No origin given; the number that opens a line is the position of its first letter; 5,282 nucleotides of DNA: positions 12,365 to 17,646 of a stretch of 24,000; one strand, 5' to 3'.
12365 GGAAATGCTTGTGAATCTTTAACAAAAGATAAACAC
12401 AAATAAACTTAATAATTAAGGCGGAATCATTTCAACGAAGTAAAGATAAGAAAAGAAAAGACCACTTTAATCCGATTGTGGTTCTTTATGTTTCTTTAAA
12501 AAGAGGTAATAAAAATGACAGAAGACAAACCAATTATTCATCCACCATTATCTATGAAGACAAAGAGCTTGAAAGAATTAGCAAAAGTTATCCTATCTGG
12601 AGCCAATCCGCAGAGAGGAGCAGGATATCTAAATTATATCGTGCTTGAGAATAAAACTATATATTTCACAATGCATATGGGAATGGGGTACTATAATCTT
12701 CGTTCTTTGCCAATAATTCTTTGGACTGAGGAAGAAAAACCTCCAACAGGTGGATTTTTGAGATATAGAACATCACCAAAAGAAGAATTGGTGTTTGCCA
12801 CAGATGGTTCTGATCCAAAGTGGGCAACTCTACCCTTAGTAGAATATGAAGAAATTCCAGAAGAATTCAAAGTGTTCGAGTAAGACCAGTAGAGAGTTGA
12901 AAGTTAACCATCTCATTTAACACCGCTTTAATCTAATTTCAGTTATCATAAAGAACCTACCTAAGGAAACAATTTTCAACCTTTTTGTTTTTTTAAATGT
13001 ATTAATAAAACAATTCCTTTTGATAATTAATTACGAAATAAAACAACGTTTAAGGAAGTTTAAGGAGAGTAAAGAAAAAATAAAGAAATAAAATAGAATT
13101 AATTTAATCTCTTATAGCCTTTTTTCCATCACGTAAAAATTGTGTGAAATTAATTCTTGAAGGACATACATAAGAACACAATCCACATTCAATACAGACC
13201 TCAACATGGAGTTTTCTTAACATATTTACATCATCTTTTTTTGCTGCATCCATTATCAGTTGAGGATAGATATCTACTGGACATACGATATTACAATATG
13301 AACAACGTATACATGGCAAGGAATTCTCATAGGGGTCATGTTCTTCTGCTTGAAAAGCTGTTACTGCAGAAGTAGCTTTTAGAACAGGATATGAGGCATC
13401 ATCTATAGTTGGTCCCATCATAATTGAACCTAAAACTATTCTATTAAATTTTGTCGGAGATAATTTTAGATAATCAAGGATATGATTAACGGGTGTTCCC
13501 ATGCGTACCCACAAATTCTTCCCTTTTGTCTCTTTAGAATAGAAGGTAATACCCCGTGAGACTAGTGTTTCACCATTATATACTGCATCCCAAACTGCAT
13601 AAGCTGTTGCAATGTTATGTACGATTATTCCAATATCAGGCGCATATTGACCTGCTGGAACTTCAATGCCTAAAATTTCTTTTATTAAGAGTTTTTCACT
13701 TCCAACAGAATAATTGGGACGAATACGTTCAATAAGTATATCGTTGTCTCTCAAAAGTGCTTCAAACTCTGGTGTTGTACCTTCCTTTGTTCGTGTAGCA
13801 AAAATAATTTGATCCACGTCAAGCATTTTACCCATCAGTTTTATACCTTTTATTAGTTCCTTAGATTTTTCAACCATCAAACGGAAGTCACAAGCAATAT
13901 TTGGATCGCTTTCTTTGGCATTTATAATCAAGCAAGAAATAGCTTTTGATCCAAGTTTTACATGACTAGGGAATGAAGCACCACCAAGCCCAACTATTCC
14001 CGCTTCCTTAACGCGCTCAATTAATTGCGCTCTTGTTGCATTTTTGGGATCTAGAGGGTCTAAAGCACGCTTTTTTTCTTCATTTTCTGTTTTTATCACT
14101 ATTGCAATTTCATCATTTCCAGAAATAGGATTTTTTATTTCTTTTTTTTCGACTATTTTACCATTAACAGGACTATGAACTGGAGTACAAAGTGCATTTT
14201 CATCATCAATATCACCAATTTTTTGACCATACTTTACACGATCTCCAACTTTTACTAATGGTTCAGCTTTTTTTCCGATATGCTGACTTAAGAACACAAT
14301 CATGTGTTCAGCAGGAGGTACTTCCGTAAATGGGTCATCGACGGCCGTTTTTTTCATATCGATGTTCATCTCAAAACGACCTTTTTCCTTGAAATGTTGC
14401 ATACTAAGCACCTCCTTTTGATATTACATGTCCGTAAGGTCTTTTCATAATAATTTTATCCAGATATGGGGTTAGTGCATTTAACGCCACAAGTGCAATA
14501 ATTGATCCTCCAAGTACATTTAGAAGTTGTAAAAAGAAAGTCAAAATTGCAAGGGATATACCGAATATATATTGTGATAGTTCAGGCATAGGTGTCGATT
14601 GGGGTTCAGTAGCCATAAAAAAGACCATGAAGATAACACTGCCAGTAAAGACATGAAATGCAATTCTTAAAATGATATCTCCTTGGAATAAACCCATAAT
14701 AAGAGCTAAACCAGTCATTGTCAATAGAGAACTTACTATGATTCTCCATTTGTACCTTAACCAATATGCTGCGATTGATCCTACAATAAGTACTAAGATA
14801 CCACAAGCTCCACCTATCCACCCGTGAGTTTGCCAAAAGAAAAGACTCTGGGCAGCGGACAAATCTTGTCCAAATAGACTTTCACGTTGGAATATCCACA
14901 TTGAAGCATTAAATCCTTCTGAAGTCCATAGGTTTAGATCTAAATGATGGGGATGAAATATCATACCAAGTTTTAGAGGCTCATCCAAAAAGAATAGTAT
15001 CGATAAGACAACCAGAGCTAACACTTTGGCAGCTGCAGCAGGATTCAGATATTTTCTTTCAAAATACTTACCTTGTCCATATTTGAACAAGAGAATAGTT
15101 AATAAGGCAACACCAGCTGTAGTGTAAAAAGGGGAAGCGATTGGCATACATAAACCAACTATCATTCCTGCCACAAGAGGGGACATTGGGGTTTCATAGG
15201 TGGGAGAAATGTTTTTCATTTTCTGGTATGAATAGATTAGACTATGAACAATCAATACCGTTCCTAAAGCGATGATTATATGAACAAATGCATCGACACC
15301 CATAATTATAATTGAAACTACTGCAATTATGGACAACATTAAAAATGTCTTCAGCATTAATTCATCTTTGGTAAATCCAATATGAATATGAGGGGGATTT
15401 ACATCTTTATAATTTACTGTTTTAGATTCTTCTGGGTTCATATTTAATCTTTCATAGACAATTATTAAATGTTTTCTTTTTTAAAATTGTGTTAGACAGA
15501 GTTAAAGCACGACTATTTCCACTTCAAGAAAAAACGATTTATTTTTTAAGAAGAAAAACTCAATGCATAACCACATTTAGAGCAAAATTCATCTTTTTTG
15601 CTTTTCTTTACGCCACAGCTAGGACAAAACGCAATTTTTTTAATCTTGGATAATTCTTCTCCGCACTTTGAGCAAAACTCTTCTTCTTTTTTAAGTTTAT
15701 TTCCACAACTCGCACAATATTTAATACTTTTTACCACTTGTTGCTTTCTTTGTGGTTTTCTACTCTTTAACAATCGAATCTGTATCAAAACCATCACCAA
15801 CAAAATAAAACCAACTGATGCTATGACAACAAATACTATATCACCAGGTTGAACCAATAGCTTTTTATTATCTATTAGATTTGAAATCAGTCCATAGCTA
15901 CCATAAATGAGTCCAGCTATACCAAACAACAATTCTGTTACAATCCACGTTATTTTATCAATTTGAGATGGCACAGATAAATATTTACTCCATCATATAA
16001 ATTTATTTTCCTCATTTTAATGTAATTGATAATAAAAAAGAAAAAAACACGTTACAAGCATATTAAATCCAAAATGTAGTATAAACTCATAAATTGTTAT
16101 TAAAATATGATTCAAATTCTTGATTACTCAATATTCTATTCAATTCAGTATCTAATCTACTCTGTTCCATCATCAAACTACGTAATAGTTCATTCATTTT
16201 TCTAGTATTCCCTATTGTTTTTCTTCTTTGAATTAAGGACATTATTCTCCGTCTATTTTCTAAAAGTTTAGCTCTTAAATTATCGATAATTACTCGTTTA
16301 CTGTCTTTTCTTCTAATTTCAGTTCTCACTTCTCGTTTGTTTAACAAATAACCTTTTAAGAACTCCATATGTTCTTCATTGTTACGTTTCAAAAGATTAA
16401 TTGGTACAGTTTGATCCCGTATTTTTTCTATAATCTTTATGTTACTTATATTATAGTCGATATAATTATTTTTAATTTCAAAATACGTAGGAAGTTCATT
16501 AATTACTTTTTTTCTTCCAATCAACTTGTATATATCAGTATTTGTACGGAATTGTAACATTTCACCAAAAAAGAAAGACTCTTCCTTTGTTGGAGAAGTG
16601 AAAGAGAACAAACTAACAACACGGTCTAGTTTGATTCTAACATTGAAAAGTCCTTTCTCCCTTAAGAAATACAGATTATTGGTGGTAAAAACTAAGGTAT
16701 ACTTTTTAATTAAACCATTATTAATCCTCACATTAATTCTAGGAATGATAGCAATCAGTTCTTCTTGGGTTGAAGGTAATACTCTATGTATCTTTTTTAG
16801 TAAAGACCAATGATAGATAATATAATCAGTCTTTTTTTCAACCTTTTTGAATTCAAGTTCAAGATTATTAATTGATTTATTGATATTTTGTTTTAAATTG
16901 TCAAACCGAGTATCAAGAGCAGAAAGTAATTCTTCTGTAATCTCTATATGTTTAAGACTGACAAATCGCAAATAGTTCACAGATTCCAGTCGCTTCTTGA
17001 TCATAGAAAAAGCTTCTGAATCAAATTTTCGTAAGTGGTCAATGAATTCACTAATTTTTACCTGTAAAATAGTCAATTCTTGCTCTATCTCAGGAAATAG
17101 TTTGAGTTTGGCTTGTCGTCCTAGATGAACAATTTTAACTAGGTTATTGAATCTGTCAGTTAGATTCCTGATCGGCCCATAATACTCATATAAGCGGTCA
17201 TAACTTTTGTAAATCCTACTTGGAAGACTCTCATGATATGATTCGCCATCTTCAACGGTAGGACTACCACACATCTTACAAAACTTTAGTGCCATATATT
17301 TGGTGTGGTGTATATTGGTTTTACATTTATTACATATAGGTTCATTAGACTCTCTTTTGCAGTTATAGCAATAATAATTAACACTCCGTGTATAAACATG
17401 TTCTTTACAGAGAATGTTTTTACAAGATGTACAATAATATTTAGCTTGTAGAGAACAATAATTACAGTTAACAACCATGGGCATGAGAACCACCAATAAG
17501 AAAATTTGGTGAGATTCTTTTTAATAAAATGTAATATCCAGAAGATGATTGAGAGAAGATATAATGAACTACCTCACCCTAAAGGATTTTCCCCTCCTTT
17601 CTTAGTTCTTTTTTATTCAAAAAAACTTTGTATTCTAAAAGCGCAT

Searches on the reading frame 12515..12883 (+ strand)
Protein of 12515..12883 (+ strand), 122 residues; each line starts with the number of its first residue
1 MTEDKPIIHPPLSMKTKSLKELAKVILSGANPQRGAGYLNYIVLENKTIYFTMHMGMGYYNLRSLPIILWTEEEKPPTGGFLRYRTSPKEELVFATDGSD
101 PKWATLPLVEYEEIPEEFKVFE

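Call 5: search_protein_families(library=pfam, proteins=[window:12515-12883:+], max_evalue=0.001)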
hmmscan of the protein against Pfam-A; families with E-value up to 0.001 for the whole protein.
window:12515-12883:+ (122 aa): 0 families

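Call 33: search_protein_families(library=pfam, proteins=[window:12515-12883:+], max_evalue=1)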
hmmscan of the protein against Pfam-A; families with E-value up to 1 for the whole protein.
window:12515-12883:+ (122 aa): 2 families
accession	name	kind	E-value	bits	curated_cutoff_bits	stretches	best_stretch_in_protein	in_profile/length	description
PF25255.1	wH_RNase_II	-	0.063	13.8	27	1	16-63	28-74/78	Ribonuclease II, winged helix domain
PF04910.20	Tcf25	-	0.17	11.4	24.2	1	31-64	80-113/337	Transcriptional repressor TCF25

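Call 54: find_homologous_proteins(query=window:12515-12883:+, max_evalue=0.001)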
Query window:12515-12883:+ (122 aa): 1 proteins with E <= 0.001 among 7 candidates.
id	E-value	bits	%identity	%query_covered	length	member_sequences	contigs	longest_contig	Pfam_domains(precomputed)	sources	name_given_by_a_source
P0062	1.2e-76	273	100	100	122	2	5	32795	-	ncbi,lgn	-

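Call 55: search_protein_families(library=ncbifam, proteins=[window:12515-12883:+], max_evalue=0.1)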
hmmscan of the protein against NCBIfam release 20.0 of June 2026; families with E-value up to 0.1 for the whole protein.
window:12515-12883:+ (122 aa): 0 families

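Call 59: search_solved_structures(query=A4, max_evalue=5)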
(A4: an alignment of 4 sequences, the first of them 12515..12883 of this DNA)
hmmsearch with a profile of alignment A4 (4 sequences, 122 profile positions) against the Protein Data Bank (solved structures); distinct sequences matched with E-value up to 5: 2.
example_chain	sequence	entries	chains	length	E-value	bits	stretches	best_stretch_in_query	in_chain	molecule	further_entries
2o0m_A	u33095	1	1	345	0.37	14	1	33-99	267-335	Transcriptional regulator, SorC family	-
3h7h_B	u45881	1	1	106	1.2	12.3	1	26-70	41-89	Transcription elongation factor SPT5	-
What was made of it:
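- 12515..12883 (+): Conserved neighbour: an uncharacterised 122-aa protein, divergent from ESCRT-IIIA. Role unknown. No Pfam, NCBIfam or PDB hit (calls 33, 55, 59).
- Tried and rejected: The 122-aa downstream protein had no hit in Pfam, NCBIfam, the PDB or the homologue search beyond itself (calls 33, 54, 55, 59).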

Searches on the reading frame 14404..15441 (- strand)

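Call 5: search_protein_families(library=pfam, proteins=[window:14404-15441:-], max_evalue=0.001)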
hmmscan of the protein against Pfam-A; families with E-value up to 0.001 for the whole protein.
window:14404-15441:- (345 aa): 1 family
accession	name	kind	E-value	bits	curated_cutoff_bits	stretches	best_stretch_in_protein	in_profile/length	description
PF03116.20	NQR2_RnfD_RnfE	-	6.4e-33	114.8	27.7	1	16-337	5-296/296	NQR2, RnfD, RnfE family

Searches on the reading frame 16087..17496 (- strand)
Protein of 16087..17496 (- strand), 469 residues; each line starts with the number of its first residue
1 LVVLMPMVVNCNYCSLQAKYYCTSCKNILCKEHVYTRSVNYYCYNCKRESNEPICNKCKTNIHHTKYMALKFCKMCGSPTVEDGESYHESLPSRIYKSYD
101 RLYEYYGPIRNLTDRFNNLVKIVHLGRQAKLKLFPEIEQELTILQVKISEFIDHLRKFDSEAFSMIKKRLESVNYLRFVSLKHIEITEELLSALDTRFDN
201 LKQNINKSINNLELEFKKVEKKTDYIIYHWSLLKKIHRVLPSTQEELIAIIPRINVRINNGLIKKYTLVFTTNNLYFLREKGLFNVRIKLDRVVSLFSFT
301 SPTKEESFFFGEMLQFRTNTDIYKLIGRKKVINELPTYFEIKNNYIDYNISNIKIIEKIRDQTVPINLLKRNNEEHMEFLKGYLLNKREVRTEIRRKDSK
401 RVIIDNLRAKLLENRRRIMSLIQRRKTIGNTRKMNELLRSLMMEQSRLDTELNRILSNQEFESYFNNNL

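Call 5: search_protein_families(library=pfam, proteins=[window:16087-17496:-], max_evalue=0.001)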
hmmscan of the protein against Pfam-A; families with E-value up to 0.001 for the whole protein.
window:16087-17496:- (469 aa): 0 families

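Call 55: search_protein_families(library=ncbifam, proteins=[window:16087-17496:-], max_evalue=0.1)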
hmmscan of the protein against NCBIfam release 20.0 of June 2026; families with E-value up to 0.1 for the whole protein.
window:16087-17496:- (469 aa): 0 families

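Call 83: search_protein_families(library=pfam, proteins=[window:16087-17496:-], max_evalue=10)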
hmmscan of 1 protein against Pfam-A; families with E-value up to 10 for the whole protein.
window:16087-17496:- (469 aa): 5 families
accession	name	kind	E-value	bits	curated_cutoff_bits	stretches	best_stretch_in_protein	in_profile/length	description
PF18912.6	DZR_2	-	0.0048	17.1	27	1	43-84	10-49/56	Double zinc ribbon domain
PF00643.29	zf-B_box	-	0.32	11.6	24.1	2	27-64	3-35/42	B-box zinc finger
PF06524.17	NOA36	-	0.33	10.7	32.6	1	8-71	172-229/306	NOA36 protein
PF06295.17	ZapG-like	-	0.63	10.5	33.5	1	182-217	49-84/123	Z-ring associated protein G-like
PF05502.18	Dynactin_p62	-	0.89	8.7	25.3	1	20-50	6-36/477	Dynactin p62 family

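Call 84: search_solved_structures(query=window:16087-17496:-, max_evalue=10)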
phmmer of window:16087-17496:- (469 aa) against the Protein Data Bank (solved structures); distinct sequences matched with E-value up to 10: 3.
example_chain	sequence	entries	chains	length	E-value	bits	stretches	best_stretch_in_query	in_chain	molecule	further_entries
5mg3_F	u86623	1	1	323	0.39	12.7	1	175-251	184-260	Protein translocase subunit SecF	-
3knv_A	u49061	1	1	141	1.9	10.4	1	15-64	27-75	TNF receptor-associated factor 2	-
2ecy_A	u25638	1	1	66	9.5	8.1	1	16-64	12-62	TNF receptor-associated factor 3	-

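Call 85: find_encoding_contigs(protein=window:16087-17481:-, flank=3000, max_places=3)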
Protein window:16087-17481:- (464 aa): no gene with exactly this product is on record in the collection.
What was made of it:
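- Tried and rejected: The 469-aa protein gave only a weak Zn-ribbon Pfam hit and no PDB hit, and an exact look-up failed (calls 83, 84, 85).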
